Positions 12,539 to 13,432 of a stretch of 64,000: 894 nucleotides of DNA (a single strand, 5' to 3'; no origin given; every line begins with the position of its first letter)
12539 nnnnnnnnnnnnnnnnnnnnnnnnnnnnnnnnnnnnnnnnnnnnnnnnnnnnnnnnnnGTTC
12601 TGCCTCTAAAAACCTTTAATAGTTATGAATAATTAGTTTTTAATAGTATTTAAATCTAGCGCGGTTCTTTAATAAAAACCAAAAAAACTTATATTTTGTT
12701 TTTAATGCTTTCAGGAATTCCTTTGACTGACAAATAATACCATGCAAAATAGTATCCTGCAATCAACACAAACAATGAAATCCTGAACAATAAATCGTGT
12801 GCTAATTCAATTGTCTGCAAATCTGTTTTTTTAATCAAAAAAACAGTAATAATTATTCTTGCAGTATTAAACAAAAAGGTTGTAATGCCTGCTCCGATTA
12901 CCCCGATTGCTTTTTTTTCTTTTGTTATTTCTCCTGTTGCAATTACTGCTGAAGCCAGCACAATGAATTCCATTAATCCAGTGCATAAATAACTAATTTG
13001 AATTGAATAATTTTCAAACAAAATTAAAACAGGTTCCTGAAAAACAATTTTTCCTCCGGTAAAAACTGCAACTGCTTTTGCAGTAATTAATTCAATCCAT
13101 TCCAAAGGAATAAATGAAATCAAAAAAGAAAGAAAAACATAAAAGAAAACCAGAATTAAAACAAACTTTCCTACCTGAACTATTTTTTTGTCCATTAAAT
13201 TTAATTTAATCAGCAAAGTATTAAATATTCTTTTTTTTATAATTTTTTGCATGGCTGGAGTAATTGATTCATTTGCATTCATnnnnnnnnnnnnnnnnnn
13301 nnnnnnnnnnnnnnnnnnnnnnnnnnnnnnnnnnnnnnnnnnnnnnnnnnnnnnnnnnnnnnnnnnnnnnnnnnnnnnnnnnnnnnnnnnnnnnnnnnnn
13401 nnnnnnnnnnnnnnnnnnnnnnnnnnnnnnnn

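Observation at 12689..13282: Short exosortase/archaeosortase-like membrane protein heading the giant-adhesin operon, with a candidate substrate carrying a motif-TM-KKKK C-terminus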

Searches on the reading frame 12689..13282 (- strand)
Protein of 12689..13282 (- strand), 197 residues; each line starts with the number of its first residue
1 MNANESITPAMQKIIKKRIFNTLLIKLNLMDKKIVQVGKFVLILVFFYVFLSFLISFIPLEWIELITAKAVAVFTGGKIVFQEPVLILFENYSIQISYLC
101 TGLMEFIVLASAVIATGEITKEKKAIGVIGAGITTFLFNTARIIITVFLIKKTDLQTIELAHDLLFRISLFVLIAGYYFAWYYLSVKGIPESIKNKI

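Call 4: search_protein_families(library=ncbifam, proteins=[window:12689-13282:-], max_evalue=10)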
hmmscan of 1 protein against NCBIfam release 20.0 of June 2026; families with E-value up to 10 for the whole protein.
window:12689-13282:- (197 aa): 6 families
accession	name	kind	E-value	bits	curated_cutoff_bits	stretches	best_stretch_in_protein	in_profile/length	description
TIGR04178.1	exo_archaeo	signature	5.9e-08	32.9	23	1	95-181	2-91/97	exosortase/archaeosortase family protein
TIGR03110.1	exosort_Gpos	exception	8.4e-06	25.8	102.75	1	26-180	21-174/187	exosortase family protein XrtG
NF046081.1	exosort_XrtX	exception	0.00018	21.4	170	1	76-182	52-159/168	exosortase X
TIGR04287.1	exosort_XrtK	exception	0.0005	19.6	55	1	42-187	9-162/163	exosortase K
NF046083.1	exosort_XrtY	exception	0.0012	18.7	160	1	50-181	38-167/168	exosortase Y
TIGR04175.1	archaeo_artD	exception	0.0046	17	125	1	39-183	8-140/150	archaeosortase D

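Call 5: search_protein_families(library=pfam, proteins=[window:12689-13282:-], max_evalue=10)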
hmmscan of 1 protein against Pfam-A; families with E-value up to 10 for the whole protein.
window:12689-13282:- (197 aa): 1 family
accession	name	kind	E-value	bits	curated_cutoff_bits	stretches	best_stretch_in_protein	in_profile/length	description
PF09721.15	Exosortase_EpsH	-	2.6e-06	27.4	25.7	1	41-164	106-234/254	Transmembrane exosortase (Exosortase_EpsH)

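Call 11: find_homologous_proteins(query=window:12689-13282:-, max_evalue=0.001)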
Query window:12689-13282:- (197 aa): 22 proteins with E <= 0.001 among 352 candidates.
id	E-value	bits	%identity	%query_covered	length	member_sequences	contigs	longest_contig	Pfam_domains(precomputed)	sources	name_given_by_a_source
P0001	1.4e-115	402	100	100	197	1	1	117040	PF09721.16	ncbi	-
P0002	1.8e-66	242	71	85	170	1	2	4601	-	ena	-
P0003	1.1e-63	233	74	81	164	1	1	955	-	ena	-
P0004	1.7e-63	232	73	81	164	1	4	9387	-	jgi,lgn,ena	-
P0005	4.9e-63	230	71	80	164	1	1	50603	PF09721.16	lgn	-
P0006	3.8e-62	228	72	81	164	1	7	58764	-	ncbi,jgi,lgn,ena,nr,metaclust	ncbi:MAG: hypothetical protein COT90_05360 [Candidatus Diapherotrites archaeon CG10_big_fil_rev_8_21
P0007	9.1e-62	226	73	78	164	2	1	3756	-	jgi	-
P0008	1.2e-59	219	70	84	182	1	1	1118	-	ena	-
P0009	1.9e-59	219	71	78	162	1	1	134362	PF09721.16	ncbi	-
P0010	3.6e-59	218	64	85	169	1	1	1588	PF09721.16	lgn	-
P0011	1.2e-58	216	69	80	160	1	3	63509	PF09721.16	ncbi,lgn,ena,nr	ncbi:archaeosortase/exosortase family protein [Candidatus Micrarchaeota archaeon]|nr:archaeosortase/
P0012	4.5e-58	214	66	81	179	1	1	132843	PF09721.16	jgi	jgi:exosortase/archaeosortase family protein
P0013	7.0e-58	214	69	78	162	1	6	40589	-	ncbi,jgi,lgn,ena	-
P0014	2.9e-56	208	73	73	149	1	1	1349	-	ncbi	ncbi:MAG: hypothetical protein COX63_02140, partial [Candidatus Diapherotrites archaeon CG_4_10_14_0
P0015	2.5e-53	199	66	78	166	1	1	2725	PF09721.16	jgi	-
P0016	5.1e-53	198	65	78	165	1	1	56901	PF09721.16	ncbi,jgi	-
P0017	3.9e-52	195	75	66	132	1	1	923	PF09721.16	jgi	jgi:exosortase/archaeosortase family protein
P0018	7.8e-42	161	65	68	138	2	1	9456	PF09721.16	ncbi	ncbi:MAG: archaeosortase/exosortase family protein, partial [archaeon]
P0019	1.0e-38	151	49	87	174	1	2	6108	PF09721.16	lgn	-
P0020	1.4e-38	151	49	87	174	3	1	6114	PF09721.16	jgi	-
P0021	2.3e-29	121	55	61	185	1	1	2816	PF09721.16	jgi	jgi:exosortase/archaeosortase family protein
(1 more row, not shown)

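Call 14: find_encoding_contigs(protein=P0009, flank=10000, max_places=2)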
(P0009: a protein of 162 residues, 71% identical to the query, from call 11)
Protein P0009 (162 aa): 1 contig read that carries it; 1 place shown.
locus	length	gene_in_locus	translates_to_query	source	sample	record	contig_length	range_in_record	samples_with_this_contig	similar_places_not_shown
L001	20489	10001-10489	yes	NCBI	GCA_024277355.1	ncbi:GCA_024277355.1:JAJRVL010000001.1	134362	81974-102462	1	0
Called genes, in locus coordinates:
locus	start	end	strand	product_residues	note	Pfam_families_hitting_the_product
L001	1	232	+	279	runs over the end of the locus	-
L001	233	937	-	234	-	-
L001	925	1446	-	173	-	-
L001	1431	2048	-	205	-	-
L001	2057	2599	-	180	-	-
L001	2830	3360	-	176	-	-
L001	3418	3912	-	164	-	-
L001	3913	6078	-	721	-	-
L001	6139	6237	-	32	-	-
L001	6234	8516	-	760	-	PF00437:T2SSE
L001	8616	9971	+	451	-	-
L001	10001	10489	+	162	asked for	PF09721:Exosortase_EpsH (weak)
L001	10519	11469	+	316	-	-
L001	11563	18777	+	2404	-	PF13620:CarboxypepD_reg (faint)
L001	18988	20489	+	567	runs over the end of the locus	-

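Call 15: find_encoding_contigs(protein=P0012, flank=10000, max_places=2)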
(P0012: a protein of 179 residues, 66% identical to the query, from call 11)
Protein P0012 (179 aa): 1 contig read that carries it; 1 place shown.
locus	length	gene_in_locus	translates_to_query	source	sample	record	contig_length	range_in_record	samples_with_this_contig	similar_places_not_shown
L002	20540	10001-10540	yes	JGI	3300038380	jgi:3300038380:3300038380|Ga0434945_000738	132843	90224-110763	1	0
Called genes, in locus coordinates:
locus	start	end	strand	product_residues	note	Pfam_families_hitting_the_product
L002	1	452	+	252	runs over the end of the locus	-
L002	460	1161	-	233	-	-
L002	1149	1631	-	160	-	-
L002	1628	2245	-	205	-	-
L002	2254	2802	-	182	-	-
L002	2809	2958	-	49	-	-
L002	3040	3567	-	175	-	-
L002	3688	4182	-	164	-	-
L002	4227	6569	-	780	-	-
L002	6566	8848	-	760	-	PF00437:T2SSE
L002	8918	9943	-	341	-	-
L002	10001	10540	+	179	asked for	PF09721:Exosortase_EpsH (weak)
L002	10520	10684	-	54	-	-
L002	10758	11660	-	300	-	PF08271:Zn_Ribbon_TF, PF00382:TFIIB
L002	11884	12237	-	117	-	-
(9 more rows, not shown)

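Call 16: find_encoding_contigs(protein=P0011, flank=10000, max_places=2)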
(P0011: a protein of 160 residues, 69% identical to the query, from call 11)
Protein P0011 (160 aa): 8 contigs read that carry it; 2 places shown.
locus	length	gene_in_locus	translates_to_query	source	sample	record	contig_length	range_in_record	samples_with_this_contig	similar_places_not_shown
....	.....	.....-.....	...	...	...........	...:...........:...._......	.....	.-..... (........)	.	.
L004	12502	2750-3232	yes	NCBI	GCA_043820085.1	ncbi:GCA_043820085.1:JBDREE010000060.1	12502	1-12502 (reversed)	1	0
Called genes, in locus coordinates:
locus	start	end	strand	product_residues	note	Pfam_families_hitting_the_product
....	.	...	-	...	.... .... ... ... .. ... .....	-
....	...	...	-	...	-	-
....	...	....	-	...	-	-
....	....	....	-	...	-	-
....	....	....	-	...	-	-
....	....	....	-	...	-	-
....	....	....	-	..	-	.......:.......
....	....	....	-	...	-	-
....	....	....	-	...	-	-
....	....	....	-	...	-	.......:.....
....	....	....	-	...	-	-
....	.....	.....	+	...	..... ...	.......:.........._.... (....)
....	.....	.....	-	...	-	-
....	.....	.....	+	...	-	-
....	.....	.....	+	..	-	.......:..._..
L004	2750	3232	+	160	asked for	PF09721:Exosortase_EpsH (weak)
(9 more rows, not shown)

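Call 39: predict_structure(alignment_id=A1)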
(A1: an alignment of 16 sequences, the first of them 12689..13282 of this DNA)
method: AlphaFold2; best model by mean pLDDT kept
length: 197 residues; sequences in the alignment: 16
mean_pLDDT: 88.1   pTM: 0.73
mean pLDDT of the five models: 88.1, 86.3, 86.2, 86.0, 83.6
residues with pLDDT >= 90: 104; 70-90: 84; 50-70: 8; < 50: 1
segments of 3 or more residues with pLDDT < 50: none
pLDDT, mean of each block of 10 residues (from residue 1): 73 92 86 86 95 92 93 93 90 87 93 91 94 93 89 80 86 90 84 69
secondary structure, 60 per line:
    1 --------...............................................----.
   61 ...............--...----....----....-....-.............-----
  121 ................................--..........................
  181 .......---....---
elements in order: H9-55 H60-75 E78-80 E85-88 E93-96 H98-101 H103-115 H121-152 H155-187 H191-194

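Call 41: search_solved_structures(query=A1, max_evalue=1)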
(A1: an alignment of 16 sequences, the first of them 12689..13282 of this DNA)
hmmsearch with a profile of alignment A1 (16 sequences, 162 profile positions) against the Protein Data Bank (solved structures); distinct sequences matched with E-value up to 1: 0.

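Call 44: fold_search(model_id=the predicted structure, library=pdb)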
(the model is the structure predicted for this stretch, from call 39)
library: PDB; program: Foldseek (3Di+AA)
matches with E <= 10: 294; with E <= 0.001: 0
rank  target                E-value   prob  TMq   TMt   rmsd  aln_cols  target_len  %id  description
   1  5tnb_A                4.0e-01  0.16  0.21  0.18  16.2       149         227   14  Crystal Structure of the ER-alpha Ligand-binding Domain (L372S,L536S) in Complex with the OBHS-BSC, 4-bromophenyl (1R, (released 2017-02-15)
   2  5azd_B                4.2e-01  0.30  0.29  0.25  13.5       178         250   15  Crystal structure of thermophilic rhodopsin. (released 2016-04-27)
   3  5dks_B                4.7e-01  0.12  0.19  0.17  19.6       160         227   13  Crystal Structure of the ER-alpha Ligand-binding Domain in complex with a 2-naphthylamino-substituted, ethyl, triaryl- (released 2016-05-04)
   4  6zor_B                6.3e-01  0.10  0.20  0.18  19.3       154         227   16  Oestrogen receptor ligand binding domain in complex with compound 28 (released 2021-01-20)
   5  7wcm_R                7.1e-01  0.14  0.21  0.17   9.4       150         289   14  Cryo-EM structure of GPR119-Gs Complex with small molecule agonist MBX-2982 (released 2022-12-21)
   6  5tn9_C                7.5e-01  0.07  0.14  0.13  14.5       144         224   11  Crystal Structure of the ER-alpha Ligand-binding Domain (L372S,L536S) in Complex with the OBHS-BSC, 4-bromophenyl (1R, (released 2017-02-15)
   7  6pfm_D                7.9e-01  0.08  0.17  0.15  19.5       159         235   16  Crystal structure of GDC-0927 bound to estrogen receptor alpha (released 2019-07-17)
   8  3hm1_B                7.9e-01  0.08  0.19  0.16  19.8       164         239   16  Crystal structure of human Estrogen Receptor Alpha Ligand-Binding Domain in complex with a Glucocorticoid Receptor Int (released 2010-06-02)
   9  6suo_B                8.4e-01  0.08  0.17  0.17  18.9       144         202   15  ERa_L536S (L536S/C381S/C471S,C530S) in complex with a tricyclic indole (compound 6) (released 2019-10-30)
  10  2qtu_B                9.4e-01  0.06  0.14  0.13  19.4       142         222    8  Estrogen receptor beta ligand-binding domain complexed to a benzopyran ligand (released 2007-10-30)
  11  6o7u_o                9.9e-01  0.11  0.18  0.21  18.2       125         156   10  Saccharomyces cerevisiae V-ATPase Stv1-VO (released 2019-04-03)
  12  8dv5_A                9.9e-01  0.06  0.17  0.16  19.8       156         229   15  Estrogen Receptor Alpha Ligand Binding Domain in Complex with (6'-hydroxy-1'-(4-((1-pentylpyrrolidin-3-yl)methoxy)phen (released 2022-11-09)
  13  3hlv_B                1.1e+00  0.08  0.19  0.16  19.8       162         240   14  Crystal structure of human Estrogen Receptor Alpha Ligand-Binding Domain in complex with a Glucocorticoid Receptor Int (released 2010-06-02)
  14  5azd_C                1.1e+00  0.10  0.21  0.18  14.1       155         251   10  Crystal structure of thermophilic rhodopsin. (released 2016-04-27)
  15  5wgq_B                1.1e+00  0.08  0.18  0.16  18.8       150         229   15  Estrogen Receptor Alpha Ligand Binding Domain in Complex with Estradiol and SRC2-BCP1 (released 2018-06-13)
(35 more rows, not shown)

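Call 50: find_homologous_proteins(query=A1, max_evalue=0.01)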
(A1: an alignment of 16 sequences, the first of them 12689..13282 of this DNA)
Query A1 (16 sequences) (197 aa, profile of the alignment): 164 proteins with E <= 0.01 among 8000 candidates; the best 120 are listed.
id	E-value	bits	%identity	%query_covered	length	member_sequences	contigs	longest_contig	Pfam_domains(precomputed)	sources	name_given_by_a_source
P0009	5.0e-76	272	71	78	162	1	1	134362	PF09721.16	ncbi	-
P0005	1.6e-75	270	71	80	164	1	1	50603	PF09721.16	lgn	-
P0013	5.3e-75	269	69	78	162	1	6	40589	-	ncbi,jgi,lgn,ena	-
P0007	1.3e-74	267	73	78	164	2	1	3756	-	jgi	-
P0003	1.5e-74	267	74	81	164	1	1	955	-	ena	-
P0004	1.6e-74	267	73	81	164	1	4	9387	-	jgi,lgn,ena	-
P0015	3.3e-74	266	66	78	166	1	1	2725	PF09721.16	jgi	-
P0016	5.7e-74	265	65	78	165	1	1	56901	PF09721.16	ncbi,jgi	-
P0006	1.0e-73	264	72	81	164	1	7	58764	-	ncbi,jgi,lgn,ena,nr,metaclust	ncbi:MAG: hypothetical protein COT90_05360 [Candidatus Diapherotrites archaeon CG10_big_fil_rev_8_21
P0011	2.8e-73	263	69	80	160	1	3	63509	PF09721.16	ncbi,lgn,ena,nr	ncbi:archaeosortase/exosortase family protein [Candidatus Micrarchaeota archaeon]|nr:archaeosortase/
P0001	8.4e-73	261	100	100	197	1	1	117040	PF09721.16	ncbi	-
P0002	2.0e-72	260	71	85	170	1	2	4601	-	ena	-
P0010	3.4e-72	259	64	85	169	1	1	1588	PF09721.16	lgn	-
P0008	2.7e-71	256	70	84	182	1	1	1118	-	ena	-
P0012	4.3e-71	256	66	81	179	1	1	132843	PF09721.16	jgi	jgi:exosortase/archaeosortase family protein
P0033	6.3e-71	255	63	80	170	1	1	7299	PF09721.16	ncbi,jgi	jgi:exosortase/archaeosortase family protein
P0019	8.3e-65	235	49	87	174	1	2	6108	PF09721.16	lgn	-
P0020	2.7e-64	234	49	87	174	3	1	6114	PF09721.16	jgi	-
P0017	5.0e-64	233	75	66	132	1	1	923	PF09721.16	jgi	jgi:exosortase/archaeosortase family protein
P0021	2.1e-55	205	55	61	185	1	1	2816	PF09721.16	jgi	jgi:exosortase/archaeosortase family protein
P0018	2.0e-52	195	65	68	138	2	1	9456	PF09721.16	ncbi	ncbi:MAG: archaeosortase/exosortase family protein, partial [archaeon]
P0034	1.2e-49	186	46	78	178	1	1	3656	PF09721.16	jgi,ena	-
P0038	1.5e-48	183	47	82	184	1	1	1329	PF09721.16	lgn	-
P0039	8.7e-48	180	44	79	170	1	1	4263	PF09721.16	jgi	jgi:exosortase/archaeosortase family protein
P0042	6.9e-47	177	45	82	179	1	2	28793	PF09721.16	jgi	-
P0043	9.2e-47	177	41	80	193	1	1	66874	PF09721.16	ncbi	ncbi:MAG: exosortase/archaeosortase family protein [Candidatus Diapherotrites archaeon]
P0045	2.3e-46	175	39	80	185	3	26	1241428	PF09721.16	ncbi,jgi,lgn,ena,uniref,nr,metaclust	ncbi:MAG: exosortase/archaeosortase family protein [Candidatus Diapherotrites archaeon]|uniref:Exoso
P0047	2.7e-46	175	47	81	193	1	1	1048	PF09721.16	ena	-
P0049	4.2e-46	175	42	80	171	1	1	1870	PF09721.16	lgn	-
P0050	1.1e-45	173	43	80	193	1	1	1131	PF09721.16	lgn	-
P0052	1.0e-44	170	43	81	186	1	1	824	PF09721.16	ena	-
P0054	3.0e-43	165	40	80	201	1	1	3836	PF09721.16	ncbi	-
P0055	3.5e-43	165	50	53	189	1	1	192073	PF09721.16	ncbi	ncbi:MAG: exosortase/archaeosortase family protein [Candidatus Diapherotrites archaeon]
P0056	5.1e-43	165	52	53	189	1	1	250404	PF09721.16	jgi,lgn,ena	-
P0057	1.2e-42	163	41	76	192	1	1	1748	PF09721.16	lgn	-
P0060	4.9e-42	161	49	69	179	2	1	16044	PF09721.16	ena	-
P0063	1.1e-41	160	39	81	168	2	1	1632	PF09721.16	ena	-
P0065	1.2e-41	160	43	76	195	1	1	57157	PF09721.16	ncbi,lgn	-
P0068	1.6e-41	160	40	80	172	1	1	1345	PF09721.16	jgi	-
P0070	2.2e-41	159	47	77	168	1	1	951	PF09721.16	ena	-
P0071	2.2e-41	159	41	81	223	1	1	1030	PF09721.16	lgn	-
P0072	2.4e-41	159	38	80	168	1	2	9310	PF09721.16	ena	-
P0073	2.7e-41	159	43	69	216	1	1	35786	PF09721.16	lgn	-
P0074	2.7e-41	159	38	81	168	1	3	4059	PF09721.16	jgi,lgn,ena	-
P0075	3.8e-41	158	38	86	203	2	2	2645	PF09721.16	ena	-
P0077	6.7e-41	158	41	85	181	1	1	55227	PF09721.16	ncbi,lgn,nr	ncbi:MAG: exosortase/archaeosortase family protein [Candidatus Diapherotrites archaeon]|nr:exosortas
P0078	6.7e-41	158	39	80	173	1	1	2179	PF09721.16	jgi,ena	-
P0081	9.6e-41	157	39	83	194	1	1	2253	PF09721.16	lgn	-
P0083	1.7e-40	156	46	75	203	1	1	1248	PF09721.16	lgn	-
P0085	5.2e-40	155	43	79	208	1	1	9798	PF09721.16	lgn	-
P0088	1.3e-39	153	35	94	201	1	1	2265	PF09721.16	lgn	-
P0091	5.0e-39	152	43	63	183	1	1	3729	PF09721.16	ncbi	-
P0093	7.3e-39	151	41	83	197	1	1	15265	PF09721.16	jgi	-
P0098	3.5e-38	149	47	53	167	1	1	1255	PF09721.16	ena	-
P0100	1.1e-37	147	42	79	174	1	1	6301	PF09721.16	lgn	-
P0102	2.2e-37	146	42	64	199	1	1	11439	PF09721.16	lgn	-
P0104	2.4e-37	146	36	86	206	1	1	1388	PF09721.16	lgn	-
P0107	2.6e-37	146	41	78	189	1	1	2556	PF09721.16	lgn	-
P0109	2.9e-37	146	38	79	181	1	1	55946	PF09721.16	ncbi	ncbi:MAG: exosortase/archaeosortase family protein [Candidatus Diapherotrites archaeon]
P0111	3.4e-37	146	39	68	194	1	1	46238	PF09721.16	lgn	-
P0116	2.7e-36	143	35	81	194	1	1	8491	PF09721.16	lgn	-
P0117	2.8e-36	143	42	64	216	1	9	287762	PF09721.16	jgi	-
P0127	3.5e-35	139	40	72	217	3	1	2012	PF09721.16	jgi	-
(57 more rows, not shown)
